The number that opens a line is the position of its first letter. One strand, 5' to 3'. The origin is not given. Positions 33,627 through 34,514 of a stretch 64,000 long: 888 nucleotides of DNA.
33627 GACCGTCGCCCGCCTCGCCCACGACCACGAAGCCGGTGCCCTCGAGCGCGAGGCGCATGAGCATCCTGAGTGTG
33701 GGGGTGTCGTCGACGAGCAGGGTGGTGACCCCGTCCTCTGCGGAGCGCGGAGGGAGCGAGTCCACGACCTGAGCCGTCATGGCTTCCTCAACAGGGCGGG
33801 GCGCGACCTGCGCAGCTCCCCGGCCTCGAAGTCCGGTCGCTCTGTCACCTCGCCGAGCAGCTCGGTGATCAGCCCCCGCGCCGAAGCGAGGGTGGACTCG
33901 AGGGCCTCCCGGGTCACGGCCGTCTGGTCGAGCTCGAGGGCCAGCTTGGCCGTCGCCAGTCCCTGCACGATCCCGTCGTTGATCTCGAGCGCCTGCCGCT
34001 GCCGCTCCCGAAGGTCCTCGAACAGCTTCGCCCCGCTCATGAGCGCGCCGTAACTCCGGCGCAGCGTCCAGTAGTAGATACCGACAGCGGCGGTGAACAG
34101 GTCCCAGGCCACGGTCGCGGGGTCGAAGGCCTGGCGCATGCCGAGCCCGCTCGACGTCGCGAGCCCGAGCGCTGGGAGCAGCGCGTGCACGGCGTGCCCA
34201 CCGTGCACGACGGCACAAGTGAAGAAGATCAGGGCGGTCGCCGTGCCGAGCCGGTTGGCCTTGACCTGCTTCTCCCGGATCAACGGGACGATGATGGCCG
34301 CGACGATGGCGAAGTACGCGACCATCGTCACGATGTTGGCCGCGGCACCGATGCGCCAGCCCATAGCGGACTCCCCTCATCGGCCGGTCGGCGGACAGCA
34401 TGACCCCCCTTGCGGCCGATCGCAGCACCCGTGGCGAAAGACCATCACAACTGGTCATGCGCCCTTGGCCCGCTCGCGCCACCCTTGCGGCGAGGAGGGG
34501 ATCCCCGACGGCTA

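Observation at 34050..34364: Bacterial membrane domain that reproduces the ETR1 ethylene/Cu(I)-site spacing (AYF-I ... C-x3-H)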

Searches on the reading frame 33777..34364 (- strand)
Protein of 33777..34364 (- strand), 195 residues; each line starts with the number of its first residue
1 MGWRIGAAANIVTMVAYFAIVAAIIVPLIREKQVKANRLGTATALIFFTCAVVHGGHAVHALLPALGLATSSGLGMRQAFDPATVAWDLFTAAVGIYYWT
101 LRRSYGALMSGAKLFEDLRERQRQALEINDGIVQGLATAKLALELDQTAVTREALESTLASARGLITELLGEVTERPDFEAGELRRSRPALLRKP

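Call 3: search_protein_families(library=pfam, proteins=[window:33777-34364:-], max_evalue=1)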
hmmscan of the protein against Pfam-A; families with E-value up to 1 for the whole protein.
window:33777-34364:- (195 aa): 2 families
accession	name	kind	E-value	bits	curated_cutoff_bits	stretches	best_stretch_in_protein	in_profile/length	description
PF25487.1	ETR1_N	-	0.00015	22.4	27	1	7-70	7-70/97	Ethylene receptor 1-like, N-terminal domain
PF07730.19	HisKA_3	-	0.0091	17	24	1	120-173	1-56/68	Histidine kinase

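Call 4: search_protein_families(library=ncbifam, proteins=[window:33777-34364:-], max_evalue=1)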
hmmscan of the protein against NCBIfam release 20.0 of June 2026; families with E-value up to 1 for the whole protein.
window:33777-34364:- (195 aa): 2 families
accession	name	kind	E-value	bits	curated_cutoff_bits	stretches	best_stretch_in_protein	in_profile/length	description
NF047322.1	HK_morpho_MacS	equivalog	0.0016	17.7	300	1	48-139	109-201/367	MacS family sensor histidine kinase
NF052443.1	SensHisKinMctS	equivalog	0.029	12.7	700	1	119-164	249-294/457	two-component system sensor histidine kinase MctS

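Call 5: find_homologous_proteins(query=window:33777-34364:-, max_evalue=0.001)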
Query window:33777-34364:- (195 aa): 763 proteins with E <= 0.001 among 5562 candidates; the best 120 are listed.
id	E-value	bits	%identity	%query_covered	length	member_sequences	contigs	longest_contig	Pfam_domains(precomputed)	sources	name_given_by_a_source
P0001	8.7e-112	389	93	100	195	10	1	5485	-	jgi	jgi:signal transduction histidine kinase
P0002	1.4e-105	369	88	100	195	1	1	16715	-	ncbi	-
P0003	1.8e-105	369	88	100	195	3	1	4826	-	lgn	-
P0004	3.9e-100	351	84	94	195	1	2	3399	-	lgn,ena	-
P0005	3.3e-99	348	81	100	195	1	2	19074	-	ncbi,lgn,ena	-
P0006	2.4e-98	345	81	100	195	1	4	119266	-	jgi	jgi:signal transduction histidine kinase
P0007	2.7e-98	345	81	94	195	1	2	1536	-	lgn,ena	-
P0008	4.0e-98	345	83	100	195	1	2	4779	-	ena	-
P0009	5.3e-98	344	81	99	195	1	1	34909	-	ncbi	-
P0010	7.9e-98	344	82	100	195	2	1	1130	-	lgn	-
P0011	8.5e-98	344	80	99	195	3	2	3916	-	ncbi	ncbi:MAG: hypothetical protein ACXVGH_03665 [Mycobacteriales bacterium]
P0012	1.4e-97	343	82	99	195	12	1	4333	-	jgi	jgi:signal transduction histidine kinase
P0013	2.4e-97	342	82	99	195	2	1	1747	-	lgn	-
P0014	2.5e-97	342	83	99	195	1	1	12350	-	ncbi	ncbi:MAG: hypothetical protein WCD35_02370 [Mycobacteriales bacterium]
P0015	6.2e-97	341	82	99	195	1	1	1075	-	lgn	-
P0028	1.2e-95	337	81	100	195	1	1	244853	-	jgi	jgi:signal transduction histidine kinase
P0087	8.7e-67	243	61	97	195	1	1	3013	-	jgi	jgi:signal transduction histidine kinase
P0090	2.0e-65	238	61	97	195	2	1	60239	-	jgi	jgi:signal transduction histidine kinase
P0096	8.2e-65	236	58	97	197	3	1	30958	-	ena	-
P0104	3.5e-64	234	56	98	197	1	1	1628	-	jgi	-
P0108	5.4e-64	233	56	98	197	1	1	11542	-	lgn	-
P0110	7.5e-64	233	57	99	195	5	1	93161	-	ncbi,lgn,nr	ncbi:MAG TPA: hypothetical protein VM938_04270 [Acidimicrobiales bacterium]|nr:hypothetical protein 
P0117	5.3e-63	230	58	94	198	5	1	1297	-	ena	-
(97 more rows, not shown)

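Call 9: search_protein_families(library=pfam, alignment_id=A1, max_evalue=0.1)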
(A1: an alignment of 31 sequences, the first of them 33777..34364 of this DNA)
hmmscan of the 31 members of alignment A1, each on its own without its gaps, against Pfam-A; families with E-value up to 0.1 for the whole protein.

A. member 1, window:33777-34364:- (195 aa): 2 families
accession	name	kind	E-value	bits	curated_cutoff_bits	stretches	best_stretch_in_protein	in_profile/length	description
PF25487.1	ETR1_N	-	0.00015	22.4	27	1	7-70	7-70/97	Ethylene receptor 1-like, N-terminal domain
PF07730.19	HisKA_3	-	0.0091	17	24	1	120-173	1-56/68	Histidine kinase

B. families by the number of members that match (of 31 scanned): 9 families
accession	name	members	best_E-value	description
PF25487.1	ETR1_N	31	1.6e-06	Ethylene receptor 1-like, N-terminal domain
PF07730.19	HisKA_3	21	0.0017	Histidine kinase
PF07584.16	BatA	2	0.0077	Aerotolerance regulator N-terminal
PF22733.1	NNH1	1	0.021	NACHT N-terminal Helical domain 1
PF10805.13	DUF2730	1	0.039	Protein of unknown function (DUF2730)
PF15045.11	Clathrin_bdg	1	0.046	Clathrin-binding box of Aftiphilin, vesicle trafficking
PF17392.7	Urocanase_C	1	0.081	Urocanase C-terminal domain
PF09622.15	DUF2391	1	0.087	Putative integral membrane protein (DUF2391)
PF08335.16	GlnD_UR_UTase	1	0.094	GlnD PII-uridylyltransferase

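Call 17: search_solved_structures(query=A1, max_evalue=1, show_alignments=3)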
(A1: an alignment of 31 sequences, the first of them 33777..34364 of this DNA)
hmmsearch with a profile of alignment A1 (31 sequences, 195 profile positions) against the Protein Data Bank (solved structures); distinct sequences matched with E-value up to 1: 1.
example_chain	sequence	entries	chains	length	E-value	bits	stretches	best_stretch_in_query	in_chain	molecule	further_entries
5cwn_A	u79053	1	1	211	0.38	14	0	136-174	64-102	Designed helical repeat protein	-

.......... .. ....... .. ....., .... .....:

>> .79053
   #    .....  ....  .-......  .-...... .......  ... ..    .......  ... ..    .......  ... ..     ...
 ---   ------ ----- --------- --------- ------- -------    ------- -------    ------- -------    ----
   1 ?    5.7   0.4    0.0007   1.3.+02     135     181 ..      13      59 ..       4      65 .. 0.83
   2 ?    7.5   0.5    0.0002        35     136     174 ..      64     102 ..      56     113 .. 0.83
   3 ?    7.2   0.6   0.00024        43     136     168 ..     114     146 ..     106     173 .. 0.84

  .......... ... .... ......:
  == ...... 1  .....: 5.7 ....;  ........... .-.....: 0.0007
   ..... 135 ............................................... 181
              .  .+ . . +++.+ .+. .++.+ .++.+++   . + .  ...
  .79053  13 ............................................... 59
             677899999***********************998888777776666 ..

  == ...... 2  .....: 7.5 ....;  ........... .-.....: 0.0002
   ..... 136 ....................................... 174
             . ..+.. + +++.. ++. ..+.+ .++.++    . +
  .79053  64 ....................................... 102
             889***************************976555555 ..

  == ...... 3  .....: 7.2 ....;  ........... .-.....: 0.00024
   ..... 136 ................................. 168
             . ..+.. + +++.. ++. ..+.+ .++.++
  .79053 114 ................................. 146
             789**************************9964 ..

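Call 26: find_encoding_contigs(protein=P0110, flank=6000, max_places=2)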
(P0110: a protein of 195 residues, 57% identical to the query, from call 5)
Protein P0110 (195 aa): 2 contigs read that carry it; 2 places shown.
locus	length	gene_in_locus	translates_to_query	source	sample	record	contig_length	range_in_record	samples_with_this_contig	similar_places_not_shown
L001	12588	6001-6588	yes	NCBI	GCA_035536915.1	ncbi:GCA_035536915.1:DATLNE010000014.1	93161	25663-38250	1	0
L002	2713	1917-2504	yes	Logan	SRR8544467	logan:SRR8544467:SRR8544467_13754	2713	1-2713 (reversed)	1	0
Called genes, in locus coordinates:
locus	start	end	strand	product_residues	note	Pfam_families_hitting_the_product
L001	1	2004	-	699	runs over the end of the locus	PF02922:CBM_48, PF00128:Alpha-amylase, PF21331:Isoamylase_C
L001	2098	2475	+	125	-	PF13581:HATPase_c_2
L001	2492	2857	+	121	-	-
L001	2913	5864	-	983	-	PF00072:Response_reg, PF01590:GAF, PF13185:GAF_2, PF00990:GGDEF, PF00563:EAL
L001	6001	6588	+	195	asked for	-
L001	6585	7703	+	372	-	PF00072:Response_reg, PF00512:HisKA, PF13581:HATPase_c_2 (weak), PF02518:HATPase_c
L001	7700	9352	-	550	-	PF00501:AMP-binding, PF13193:AMP-binding_C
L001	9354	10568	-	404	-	PF02771:Acyl-CoA_dh_N, PF02770:Acyl-CoA_dh_M, PF00441:Acyl-CoA_dh_1, PF08028:Acyl-CoA_dh_2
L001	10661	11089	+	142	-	-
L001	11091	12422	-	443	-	PF23381:Beta-prop_IFT122_1st (faint), PF26549:Tricorn_N (weak), PF07676:PD40 (faint), PF26550:Tricorn_2nd (weak)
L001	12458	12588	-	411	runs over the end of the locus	PF02557:VanY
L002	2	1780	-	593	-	?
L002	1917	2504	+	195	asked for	-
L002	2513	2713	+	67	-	?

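Call 27: find_encoding_contigs(protein=P0090, flank=6000, max_places=2)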
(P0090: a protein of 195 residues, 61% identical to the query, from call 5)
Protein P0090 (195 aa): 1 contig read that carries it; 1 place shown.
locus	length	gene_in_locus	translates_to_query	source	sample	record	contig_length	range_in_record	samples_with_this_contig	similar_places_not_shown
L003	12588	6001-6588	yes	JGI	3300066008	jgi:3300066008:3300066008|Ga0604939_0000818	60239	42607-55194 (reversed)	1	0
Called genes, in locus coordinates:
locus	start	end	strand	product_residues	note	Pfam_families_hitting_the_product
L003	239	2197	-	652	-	-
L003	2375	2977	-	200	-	PF20408:Abhydrolase_11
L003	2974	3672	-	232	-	-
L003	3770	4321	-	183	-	-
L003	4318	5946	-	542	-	PF01642:MM_CoA_mutase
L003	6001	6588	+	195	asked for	-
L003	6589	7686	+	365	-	PF00072:Response_reg, PF02518:HATPase_c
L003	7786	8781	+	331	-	PF03320:FBPase_glpX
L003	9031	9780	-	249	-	PF13563:2_5_RNA_ligase2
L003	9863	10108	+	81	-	PF13490:zf-HC2 (weak)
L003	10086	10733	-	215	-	PF00072:Response_reg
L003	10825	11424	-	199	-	PF07638:Sigma70_ECF, PF04542:Sigma70_r2, PF08281:Sigma70_r4_2, PF04545:Sigma70_r4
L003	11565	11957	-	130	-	PF02823:ATP-synt_DE_N, PF00401:ATP-synt_DE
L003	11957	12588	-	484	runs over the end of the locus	PF02874:ATP-synt_ab_N, PF00006:ATP-synt_ab, PF22919:ATP-synt_VA_C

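Call 28: find_encoding_contigs(protein=P0028, flank=6000, max_places=2)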
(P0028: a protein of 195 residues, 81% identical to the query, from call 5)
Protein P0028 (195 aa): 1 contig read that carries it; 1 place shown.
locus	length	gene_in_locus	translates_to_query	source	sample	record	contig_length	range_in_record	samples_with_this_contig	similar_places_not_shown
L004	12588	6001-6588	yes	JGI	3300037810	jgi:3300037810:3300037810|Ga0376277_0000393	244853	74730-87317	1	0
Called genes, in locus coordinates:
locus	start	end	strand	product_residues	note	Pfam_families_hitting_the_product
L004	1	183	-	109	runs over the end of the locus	-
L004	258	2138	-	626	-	PF00289:Biotin_carb_N, PF02786:CPSase_L_D2, PF02222:ATP-grasp (weak), PF07478:Dala_Dala_lig_C, PF02785:Biotin_carb_C, PF25973:BSH_CzcB (faint), PF00364:Biotin_lipoyl, PF25917:BSH_RND (faint), +1 more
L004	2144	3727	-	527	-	PF01039:Carboxyl_trans, PF03255:ACCA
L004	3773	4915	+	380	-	PF02771:Acyl-CoA_dh_N, PF02770:Acyl-CoA_dh_M, PF00441:Acyl-CoA_dh_1, PF08028:Acyl-CoA_dh_2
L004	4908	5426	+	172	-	PF03061:4HBT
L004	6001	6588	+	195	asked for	-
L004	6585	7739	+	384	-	PF00072:Response_reg, PF00512:HisKA, PF02518:HATPase_c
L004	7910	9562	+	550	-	PF00072:Response_reg, PF00990:GGDEF, PF00563:EAL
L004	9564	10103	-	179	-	PF00440:TetR_N, PF17932:TetR_C_24 (weak)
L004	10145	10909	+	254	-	PF11716:MDMPI_N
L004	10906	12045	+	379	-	PF02771:Acyl-CoA_dh_N, PF02770:Acyl-CoA_dh_M, PF00441:Acyl-CoA_dh_1, PF08028:Acyl-CoA_dh_2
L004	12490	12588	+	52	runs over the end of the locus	-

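Call 39: predict_structure(alignment_id=A1)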
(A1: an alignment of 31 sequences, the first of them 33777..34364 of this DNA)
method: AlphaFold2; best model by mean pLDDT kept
length: 195 residues; sequences in the alignment: 31
mean_pLDDT: 81.8   pTM: 0.59
mean pLDDT of the five models: 81.8, 81.3, 77.4, 76.7, 74.7
residues with pLDDT >= 90: 87; 70-90: 66; 50-70: 32; < 50: 10
segments of 3 or more residues with pLDDT < 50: 174-177, 190-195
pLDDT, mean of each block of 10 residues (from residue 1): 92 97 90 84 94 96 92 92 95 93 70 65 79 85 91 85 72 52 53 39
secondary structure, 60 per line:
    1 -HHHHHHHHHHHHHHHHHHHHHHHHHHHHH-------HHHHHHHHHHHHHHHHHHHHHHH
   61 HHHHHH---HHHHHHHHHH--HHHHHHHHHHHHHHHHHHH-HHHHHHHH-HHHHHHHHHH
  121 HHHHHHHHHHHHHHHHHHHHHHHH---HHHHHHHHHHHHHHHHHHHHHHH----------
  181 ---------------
elements in order: H2-30 H38-66 H70-79 H82-100 H102-109 H111-144 H148-170

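Call 45: fold_search(model_id=the predicted structure, library=pdb)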
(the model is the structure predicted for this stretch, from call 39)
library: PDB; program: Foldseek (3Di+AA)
matches with E <= 10: 18; with E <= 0.001: 0
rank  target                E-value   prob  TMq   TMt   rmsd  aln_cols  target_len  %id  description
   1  8zmf                  2.7e+00  0.15  0.24  0.17  11.7       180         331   13  Crystal structure of an inverse agonist antipsychotic drug derivative-bound 5-HT2C (released 2024-08-28)
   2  3sid_A                2.8e+00  0.14  0.21  0.23  26.6       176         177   15  Crystal structure of oxidized Symerythrin from Cyanophora paradoxa, azide adduct at 50% occupancy (released 2011-08-31)
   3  6p6j_B                4.3e+00  0.12  0.26  0.11  26.8       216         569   10  Structure of YbtPQ importer with substrate Ybt-Fe bound (released 2020-03-04)
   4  9fqr_Fd               4.3e+00  0.11  0.27  0.19  13.4       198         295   15  96-nm repeat of axonemal doublet microtubules from bovine sperm (released 2025-03-26)
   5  8soi_C                5.0e+00  0.08  0.21  0.20  24.2       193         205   13  Structure of human ULK1 complex core (2:1:1 stoichiometry) (released 2023-06-21)
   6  7udn_A                5.2e+00  0.21  0.31  0.23  30.6       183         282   17  Crystal structure of designed helical repeat protein RPB_PLP1_R6 in alternative conformation 2 (released 2023-03-22)
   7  8otz_DV               5.8e+00  0.10  0.28  0.19  13.1       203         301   15  48-nm repeat of the native axonemal doublet microtubule from bovine sperm (released 2023-11-22)
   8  3qhb_A                6.1e+00  0.08  0.21  0.23  26.6       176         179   15  Crystal structure of oxidized Symerythrin from Cyanophora paradoxa (released 2011-05-25)
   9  6pe4_H                6.1e+00  0.07  0.20  0.23  20.0       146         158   13  Yeast Vo motor in complex with 1 VopQ molecule (released 2020-05-20)
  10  9lj5_A                6.3e+00  0.13  0.30  0.20  14.7       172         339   15  Human KCNQ5-CaM-PIP2-HN37 complex in an open conformation. (released 2025-04-16)
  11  8otz_DU               7.7e+00  0.08  0.27  0.19  14.6       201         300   16  48-nm repeat of the native axonemal doublet microtubule from bovine sperm (released 2023-11-22)
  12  6o7u_o                7.7e+00  0.07  0.20  0.24  17.9       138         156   12  Saccharomyces cerevisiae V-ATPase Stv1-VO (released 2019-04-03)
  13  8wg8_R                8.1e+00  0.03  0.18  0.14  25.0       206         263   18  Cryo-EM structures of peptide free and Gs-coupled GCGR (released 2024-03-06)
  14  9o53_A                8.1e+00  0.03  0.16  0.10  17.4       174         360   10  Cryo-EM structure of the human SK2-4 chimera/calmodulin channel complex bound to a small molecule inhibitor (released 2025-07-09)
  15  8haf_R                8.5e+00  0.06  0.22  0.12  27.3       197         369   14  PTHrP-PTH1R-Gs complex (released 2022-12-21)
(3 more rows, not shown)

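Call 82: search_protein_families(library=pfam, proteins=[P0096, P0104, P0108, P0117, P0087, P0090], max_evalue=0.01)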
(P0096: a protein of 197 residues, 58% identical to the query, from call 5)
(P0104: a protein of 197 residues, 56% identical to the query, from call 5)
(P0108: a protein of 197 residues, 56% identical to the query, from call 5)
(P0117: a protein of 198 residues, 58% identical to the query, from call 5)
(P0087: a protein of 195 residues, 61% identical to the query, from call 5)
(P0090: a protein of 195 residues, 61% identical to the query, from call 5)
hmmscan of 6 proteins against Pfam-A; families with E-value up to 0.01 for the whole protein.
P0096 (197 aa): 1 family
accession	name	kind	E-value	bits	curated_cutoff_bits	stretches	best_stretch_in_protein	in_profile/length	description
PF25487.1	ETR1_N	-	6.3e-05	23.6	27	1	8-75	7-66/97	Ethylene receptor 1-like, N-terminal domain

P0104 (197 aa): 2 families
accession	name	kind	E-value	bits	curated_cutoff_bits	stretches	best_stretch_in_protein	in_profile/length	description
PF25487.1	ETR1_N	-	1.8e-06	28.6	27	1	8-69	7-68/97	Ethylene receptor 1-like, N-terminal domain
PF07730.19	HisKA_3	-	0.0084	17.1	24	0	122-174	2-56/68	Histidine kinase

P0108 (197 aa): 1 family
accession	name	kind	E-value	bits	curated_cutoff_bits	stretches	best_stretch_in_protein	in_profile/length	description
PF25487.1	ETR1_N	-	1.6e-06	28.7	27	1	8-69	7-68/97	Ethylene receptor 1-like, N-terminal domain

P0117 (198 aa): 1 family
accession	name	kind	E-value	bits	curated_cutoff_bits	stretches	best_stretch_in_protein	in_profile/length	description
PF25487.1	ETR1_N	-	0.00062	20.4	27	1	6-69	5-68/97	Ethylene receptor 1-like, N-terminal domain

P0087 (195 aa): 1 family
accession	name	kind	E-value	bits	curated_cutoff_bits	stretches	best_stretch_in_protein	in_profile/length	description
PF25487.1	ETR1_N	-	0.00068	20.3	27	1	7-72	7-72/97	Ethylene receptor 1-like, N-terminal domain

P0090 (195 aa): 1 family
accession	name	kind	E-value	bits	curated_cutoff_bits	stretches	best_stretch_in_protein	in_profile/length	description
PF25487.1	ETR1_N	-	0.00038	21.1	27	1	7-70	7-70/97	Ethylene receptor 1-like, N-terminal domain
